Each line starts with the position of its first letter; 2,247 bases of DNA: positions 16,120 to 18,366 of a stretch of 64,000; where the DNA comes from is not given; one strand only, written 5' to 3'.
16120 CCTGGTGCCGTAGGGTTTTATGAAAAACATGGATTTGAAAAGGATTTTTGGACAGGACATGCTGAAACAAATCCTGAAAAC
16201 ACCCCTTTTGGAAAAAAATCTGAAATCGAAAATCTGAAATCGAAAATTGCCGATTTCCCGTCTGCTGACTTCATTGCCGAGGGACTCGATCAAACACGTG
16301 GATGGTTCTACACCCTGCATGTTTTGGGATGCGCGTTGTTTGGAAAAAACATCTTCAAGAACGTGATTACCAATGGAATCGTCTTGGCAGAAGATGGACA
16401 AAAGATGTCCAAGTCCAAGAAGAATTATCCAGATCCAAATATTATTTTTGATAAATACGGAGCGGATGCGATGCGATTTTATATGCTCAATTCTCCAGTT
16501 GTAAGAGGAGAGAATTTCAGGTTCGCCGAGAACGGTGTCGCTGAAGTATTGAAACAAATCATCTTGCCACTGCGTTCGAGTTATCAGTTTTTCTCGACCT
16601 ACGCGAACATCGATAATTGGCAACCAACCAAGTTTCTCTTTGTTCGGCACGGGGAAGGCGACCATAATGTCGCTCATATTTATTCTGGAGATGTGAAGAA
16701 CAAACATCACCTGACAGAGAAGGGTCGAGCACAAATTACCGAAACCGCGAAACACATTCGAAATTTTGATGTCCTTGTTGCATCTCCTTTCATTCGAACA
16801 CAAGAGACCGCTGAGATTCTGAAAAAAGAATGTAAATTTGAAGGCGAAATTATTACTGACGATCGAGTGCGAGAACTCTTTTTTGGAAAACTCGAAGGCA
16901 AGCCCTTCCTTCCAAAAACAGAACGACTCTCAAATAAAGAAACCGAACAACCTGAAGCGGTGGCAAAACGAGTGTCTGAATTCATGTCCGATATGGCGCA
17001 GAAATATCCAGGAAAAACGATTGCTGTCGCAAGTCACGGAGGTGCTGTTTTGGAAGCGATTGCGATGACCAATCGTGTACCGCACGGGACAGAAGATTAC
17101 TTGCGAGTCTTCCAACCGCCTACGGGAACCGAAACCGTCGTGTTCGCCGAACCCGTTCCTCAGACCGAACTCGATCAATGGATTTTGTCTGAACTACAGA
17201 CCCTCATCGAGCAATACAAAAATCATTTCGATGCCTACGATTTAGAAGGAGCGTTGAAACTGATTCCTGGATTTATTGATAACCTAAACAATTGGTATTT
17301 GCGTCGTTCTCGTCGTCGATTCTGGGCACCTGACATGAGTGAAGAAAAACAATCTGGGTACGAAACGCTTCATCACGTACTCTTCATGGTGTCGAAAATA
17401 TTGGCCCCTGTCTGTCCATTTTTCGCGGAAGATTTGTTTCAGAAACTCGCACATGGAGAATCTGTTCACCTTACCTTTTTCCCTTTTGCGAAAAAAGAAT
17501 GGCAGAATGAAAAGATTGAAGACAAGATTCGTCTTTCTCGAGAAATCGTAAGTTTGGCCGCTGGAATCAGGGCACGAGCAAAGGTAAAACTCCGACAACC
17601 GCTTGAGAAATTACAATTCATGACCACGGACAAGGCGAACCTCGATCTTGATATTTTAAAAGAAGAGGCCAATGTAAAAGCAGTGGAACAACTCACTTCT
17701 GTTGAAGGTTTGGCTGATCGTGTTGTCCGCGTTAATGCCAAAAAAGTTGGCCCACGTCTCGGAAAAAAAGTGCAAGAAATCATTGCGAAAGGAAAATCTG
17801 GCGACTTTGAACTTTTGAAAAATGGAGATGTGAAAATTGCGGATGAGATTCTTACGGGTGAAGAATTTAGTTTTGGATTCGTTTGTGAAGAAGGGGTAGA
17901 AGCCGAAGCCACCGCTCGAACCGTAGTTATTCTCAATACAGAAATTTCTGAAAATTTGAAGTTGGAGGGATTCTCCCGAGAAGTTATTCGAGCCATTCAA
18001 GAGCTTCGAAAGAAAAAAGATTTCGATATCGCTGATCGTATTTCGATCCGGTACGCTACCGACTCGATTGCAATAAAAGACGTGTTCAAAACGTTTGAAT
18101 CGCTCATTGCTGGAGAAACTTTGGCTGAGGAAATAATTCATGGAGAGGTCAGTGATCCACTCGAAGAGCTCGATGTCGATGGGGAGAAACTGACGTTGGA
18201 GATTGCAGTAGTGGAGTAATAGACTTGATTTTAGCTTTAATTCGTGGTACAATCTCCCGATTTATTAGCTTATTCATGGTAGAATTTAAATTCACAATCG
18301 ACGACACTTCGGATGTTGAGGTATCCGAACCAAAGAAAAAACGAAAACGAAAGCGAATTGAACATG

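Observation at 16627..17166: Histidine-phosphatase (PGAM-like) domain inserted between the IleRS catalytic and anticodon-binding parts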

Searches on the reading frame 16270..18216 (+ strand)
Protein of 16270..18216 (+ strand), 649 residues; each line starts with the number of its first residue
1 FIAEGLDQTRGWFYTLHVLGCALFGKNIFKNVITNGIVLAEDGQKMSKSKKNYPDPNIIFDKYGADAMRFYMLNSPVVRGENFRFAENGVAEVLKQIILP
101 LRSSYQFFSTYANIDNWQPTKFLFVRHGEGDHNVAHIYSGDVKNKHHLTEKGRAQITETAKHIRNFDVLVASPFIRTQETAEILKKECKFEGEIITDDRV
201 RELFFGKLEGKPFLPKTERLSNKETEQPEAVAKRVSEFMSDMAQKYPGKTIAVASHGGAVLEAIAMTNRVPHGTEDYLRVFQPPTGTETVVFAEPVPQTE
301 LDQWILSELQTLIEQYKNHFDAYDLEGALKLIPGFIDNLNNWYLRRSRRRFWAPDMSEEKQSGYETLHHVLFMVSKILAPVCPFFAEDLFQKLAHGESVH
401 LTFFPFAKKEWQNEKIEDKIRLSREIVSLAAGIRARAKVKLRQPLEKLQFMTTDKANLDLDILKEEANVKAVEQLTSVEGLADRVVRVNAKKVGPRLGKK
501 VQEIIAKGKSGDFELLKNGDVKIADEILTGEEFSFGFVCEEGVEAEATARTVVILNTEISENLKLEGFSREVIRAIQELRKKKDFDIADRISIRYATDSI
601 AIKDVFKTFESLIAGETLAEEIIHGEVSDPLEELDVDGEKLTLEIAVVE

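Call 56: search_solved_structures(query=window:16270-18216:+, max_evalue=1e-10, show_alignments=2)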
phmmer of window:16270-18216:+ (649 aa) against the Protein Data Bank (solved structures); distinct sequences matched with E-value up to 1e-10: 16.
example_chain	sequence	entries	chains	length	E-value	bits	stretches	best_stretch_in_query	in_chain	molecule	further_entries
8c9d_A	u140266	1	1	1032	2.6e-73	250.6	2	297-620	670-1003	Isoleucine--tRNA ligase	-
8c8v_A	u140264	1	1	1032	2.6e-73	250.6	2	297-620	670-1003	Isoleucine--tRNA ligase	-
8c8w_A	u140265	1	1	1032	2.6e-73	250.6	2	297-620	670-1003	Isoleucine--tRNA ligase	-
8c8u_A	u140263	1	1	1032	8.7e-73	248.9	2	297-620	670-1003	Isoleucine--tRNA ligase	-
8wnd_A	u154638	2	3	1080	7.9e-70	239.1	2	1-109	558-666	isoleucine--tRNA ligase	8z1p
9w01_B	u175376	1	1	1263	7.7e-67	229.2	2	1-119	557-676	Isoleucine--tRNA ligase, cytoplasmic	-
7d5c_A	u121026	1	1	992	1.1e-61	212.2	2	1-109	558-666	Isoleucine--tRNA ligase, cytoplasmic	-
9wqs_A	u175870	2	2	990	1.1e-61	212.2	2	1-109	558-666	Isoleucine--tRNA ligase, cytoplasmic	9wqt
6ldk_A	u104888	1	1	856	5.1e-54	186.9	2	1-114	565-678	Isoleucine--tRNA ligase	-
1ile_A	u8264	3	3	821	1.3e-52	182.2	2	1-116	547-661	ISOLEUCYL-TRNA SYNTHETASE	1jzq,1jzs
1gax_A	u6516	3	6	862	3.3e-16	62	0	5-74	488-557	VALYL-TRNA SYNTHETASE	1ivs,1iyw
8wnf_A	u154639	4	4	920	3.5e-14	55.3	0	2-72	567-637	Isoleucine--tRNA ligase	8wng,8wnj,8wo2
8wni_A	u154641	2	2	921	3.5e-14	55.3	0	2-72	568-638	Isoleucine--tRNA ligase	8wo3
8c9e_A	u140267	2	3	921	9.2e-14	53.9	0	3-120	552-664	Isoleucine--tRNA ligase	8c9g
8c9f_A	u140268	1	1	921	9.2e-14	53.9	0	3-120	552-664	Isoleucine--tRNA ligase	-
1ffy_A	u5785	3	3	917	4.2e-12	48.4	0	3-76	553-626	ISOLEUCYL-TRNA SYNTHETASE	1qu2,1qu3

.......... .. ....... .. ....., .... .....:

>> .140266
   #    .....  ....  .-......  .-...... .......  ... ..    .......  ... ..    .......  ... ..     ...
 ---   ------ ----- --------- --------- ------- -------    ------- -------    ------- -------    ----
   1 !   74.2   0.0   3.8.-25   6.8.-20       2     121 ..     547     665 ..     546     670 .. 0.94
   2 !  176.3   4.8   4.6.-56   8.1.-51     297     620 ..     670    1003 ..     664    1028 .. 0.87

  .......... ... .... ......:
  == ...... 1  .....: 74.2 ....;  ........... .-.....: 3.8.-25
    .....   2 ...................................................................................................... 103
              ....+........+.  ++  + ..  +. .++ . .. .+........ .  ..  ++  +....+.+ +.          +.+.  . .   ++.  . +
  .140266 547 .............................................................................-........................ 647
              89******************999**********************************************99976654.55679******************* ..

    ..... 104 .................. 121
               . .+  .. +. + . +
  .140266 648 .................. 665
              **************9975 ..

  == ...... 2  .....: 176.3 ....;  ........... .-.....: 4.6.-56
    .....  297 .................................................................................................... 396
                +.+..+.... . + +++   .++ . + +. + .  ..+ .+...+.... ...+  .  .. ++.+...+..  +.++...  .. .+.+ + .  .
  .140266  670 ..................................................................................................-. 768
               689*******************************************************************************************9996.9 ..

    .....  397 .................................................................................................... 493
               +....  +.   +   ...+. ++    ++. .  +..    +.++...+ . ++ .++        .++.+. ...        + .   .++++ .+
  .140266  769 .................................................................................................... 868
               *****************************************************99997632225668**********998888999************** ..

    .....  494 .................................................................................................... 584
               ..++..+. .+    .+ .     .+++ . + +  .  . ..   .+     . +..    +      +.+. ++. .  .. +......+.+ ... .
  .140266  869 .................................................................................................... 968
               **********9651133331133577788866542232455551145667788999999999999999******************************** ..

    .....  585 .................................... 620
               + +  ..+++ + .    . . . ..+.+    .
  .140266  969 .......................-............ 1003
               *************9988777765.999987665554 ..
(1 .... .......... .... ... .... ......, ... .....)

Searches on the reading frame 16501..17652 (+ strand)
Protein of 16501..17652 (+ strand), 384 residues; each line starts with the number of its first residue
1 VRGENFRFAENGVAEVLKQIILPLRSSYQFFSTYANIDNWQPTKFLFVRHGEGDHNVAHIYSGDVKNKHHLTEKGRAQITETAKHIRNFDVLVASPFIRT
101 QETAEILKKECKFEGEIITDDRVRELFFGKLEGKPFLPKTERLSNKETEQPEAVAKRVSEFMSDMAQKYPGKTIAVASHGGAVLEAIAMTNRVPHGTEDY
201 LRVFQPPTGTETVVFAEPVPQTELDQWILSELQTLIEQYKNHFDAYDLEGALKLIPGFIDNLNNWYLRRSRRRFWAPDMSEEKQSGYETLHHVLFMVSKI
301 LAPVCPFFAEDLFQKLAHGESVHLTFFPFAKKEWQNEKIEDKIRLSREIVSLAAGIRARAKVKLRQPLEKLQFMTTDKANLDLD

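Call 74: predict_structure(alignment_id=A2)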
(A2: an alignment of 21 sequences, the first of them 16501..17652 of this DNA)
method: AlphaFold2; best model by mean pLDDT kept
length: 384 residues; sequences in the alignment: 21
mean_pLDDT: 89.5   pTM: 0.87
mean pLDDT of the five models: 89.5, 88.4, 88.1, 86.9, 86.8
residues with pLDDT >= 90: 258; 70-90: 103; 50-70: 14; < 50: 9
segments of 3 or more residues with pLDDT < 50: 1-9
pLDDT, mean of each block of 10 residues (from residue 1): 39 74 94 94 96 96 93 98 94 98 98 97 95 92 90 95 96 97 94 89 91 92 95 96 89 91 91 89 95 96 90 87 89 90 85 84 74 72 63
secondary structure, 60 per line:
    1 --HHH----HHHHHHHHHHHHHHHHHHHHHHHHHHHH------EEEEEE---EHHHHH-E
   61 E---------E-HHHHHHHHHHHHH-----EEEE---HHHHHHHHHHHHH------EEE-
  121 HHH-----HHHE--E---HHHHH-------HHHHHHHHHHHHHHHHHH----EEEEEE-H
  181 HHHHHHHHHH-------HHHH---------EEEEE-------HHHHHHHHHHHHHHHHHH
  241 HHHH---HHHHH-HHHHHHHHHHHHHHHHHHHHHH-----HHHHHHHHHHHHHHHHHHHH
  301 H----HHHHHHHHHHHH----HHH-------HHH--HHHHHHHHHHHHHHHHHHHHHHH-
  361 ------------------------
elements in order: H10-37 E44-49 H54-58 H73-85 E91-94 H98-110 E117-119 H139-143 H151-168 E173-178 H180-190 H198-201 E211-215 H223-244 H248-252 H254-275 H281-301 H306-317 H337-359

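Call 77: fold_search(model_id=the predicted structure, library=pdb)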
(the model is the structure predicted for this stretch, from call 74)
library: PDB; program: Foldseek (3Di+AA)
matches with E <= 10: 796; with E <= 0.001: 315
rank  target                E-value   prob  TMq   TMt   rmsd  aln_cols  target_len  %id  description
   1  8c8w                  1.6e-11  1.00  0.38  0.14  20.8       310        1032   23  Priestia megaterium mupirocin hyper-resistant HIGH motif mutant of type 2 isoleucyl-tRNA synthetase complexed with an is (released 2023-08-16)
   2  8c9d                  2.2e-11  1.00  0.39  0.15  20.6       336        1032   21  Priestia megaterium W130Q mutant of type 2 isoleucyl-tRNA synthetase complexed with an isoleucyl-adenylate analogue (released 2023-08-16)
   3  8c8v                  3.4e-11  1.00  0.38  0.14  21.0       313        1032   23  Priestia megaterium mupirocin-resistant isoleucyl-tRNA synthetase 2 with a fully-resolved C-terminal tRNA-binding domain (released 2023-08-16)
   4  8c8u                  4.6e-11  1.00  0.38  0.15  21.2       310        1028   22  Priestia megaterium mupirocin-resistant isoleucyl-tRNA synthetase 2 complexed with mupirocin (released 2023-08-23)
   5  6e4b_C                3.2e-10  1.00  0.39  0.70   3.6       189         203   22  The crystal structure of a putative alpha-ribazole-5'-P phosphatase from Escherichia coli str. K-12 substr. MG1655 (released 2018-09-12)
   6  4qih_B                6.0e-10  1.00  0.39  0.72   3.4       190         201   19  The structure of mycobacterial glucosyl-3-phosphoglycerate phosphatase Rv2419c complexes with VO3 (released 2014-06-11)
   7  4odi_D                8.3e-10  1.00  0.39  0.62   3.6       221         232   20  2.6 Angstrom Crystal Structure of Putative Phosphoglycerate Mutase 1 from Toxoplasma gondii (released 2014-01-22)
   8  1h2e                  9.7e-10  1.00  0.39  0.69   3.2       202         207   23  BACILLUS STEAROTHERMOPHILUS PHOE (previously known as yhfr) in complex with phosphate (released 2002-08-12)
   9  6m1x_C                1.0e-09  1.00  0.38  0.71   3.8       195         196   23  Crystal structure of Phosphoserine Phosphatase in complex with 3-Phosphoglyceric Acid from Entamoeba histolytica (released 2021-03-03)
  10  3ezn_A                1.3e-09  1.00  0.38  0.60   6.4       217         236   18  Crystal structure of phosphoglyceromutase from burkholderia pseudomallei 1710b (released 2008-11-11)
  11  6e4b_D                1.3e-09  1.00  0.38  0.71   3.6       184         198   22  The crystal structure of a putative alpha-ribazole-5'-P phosphatase from Escherichia coli str. K-12 substr. MG1655 (released 2018-09-12)
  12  6s2q_A                1.3e-09  1.00  0.38  0.66   4.4       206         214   20  Mycobacterial hydrolase 1 (released 2020-07-22)
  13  6nru_I                1.3e-09  1.00  0.36  0.65   4.1       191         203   20  Crystal Structure of the Alpha-ribazole Phosphatase from Shigella flexneri (released 2019-03-06)
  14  5um0_D                1.5e-09  1.00  0.38  0.62   6.5       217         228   20  Crystal structure of 2,3-bisphosphoglycerate-dependent phosphoglycerate mutase from Neisseria gonorrhoeae (released 2017-02-15)
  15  3d8h_A                1.7e-09  1.00  0.38  0.62   6.3       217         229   20  Crystal structure of phosphoglycerate mutase from Cryptosporidium parvum, cgd7_4270 (released 2008-07-15)
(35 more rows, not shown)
